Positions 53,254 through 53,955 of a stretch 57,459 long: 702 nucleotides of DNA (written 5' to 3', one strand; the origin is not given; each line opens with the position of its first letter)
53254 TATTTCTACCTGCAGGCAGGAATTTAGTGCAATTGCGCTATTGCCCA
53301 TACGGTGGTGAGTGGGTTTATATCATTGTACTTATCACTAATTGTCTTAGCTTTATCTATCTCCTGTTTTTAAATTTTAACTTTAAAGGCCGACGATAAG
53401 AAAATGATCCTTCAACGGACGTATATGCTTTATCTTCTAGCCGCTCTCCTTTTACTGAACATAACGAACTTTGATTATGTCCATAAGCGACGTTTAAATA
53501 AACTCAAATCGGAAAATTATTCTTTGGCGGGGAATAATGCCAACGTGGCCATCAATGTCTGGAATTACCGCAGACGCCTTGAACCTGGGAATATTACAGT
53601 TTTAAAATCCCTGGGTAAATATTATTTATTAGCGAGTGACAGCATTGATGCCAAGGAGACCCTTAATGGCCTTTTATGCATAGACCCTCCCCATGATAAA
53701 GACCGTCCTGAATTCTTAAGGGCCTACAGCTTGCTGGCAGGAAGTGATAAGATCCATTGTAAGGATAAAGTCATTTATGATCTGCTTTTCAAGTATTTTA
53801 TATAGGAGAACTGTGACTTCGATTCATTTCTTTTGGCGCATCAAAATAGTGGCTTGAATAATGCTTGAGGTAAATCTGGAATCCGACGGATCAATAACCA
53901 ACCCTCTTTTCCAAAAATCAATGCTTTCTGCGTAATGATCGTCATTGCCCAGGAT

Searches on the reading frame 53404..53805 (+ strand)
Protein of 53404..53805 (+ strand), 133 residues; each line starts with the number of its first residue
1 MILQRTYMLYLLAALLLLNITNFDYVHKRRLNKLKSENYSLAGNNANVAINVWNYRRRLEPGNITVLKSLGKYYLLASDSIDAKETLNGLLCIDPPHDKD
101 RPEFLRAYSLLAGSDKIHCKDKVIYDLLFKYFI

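Call 5: search_protein_families(library=pfam, proteins=[window:53404-53805:+])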
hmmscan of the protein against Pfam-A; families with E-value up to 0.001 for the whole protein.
window:53404-53805:+ (133 aa): 0 families

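Call 7: search_protein_families(library=ncbifam, proteins=[window:53404-53805:+], max_evalue=0.00001)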
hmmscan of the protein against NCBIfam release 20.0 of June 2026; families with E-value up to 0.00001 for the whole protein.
window:53404-53805:+ (133 aa): 0 families

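Call 73: search_protein_families(library=pfam, proteins=[window:53404-53805:+], max_evalue=10)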
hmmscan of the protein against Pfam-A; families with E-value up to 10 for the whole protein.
window:53404-53805:+ (133 aa): 1 family
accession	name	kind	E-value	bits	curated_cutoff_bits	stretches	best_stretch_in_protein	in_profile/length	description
PF20417.3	Gemin6_C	-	0.25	11.5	33.4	1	60-100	13-55/80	Gemin6 C-terminal domain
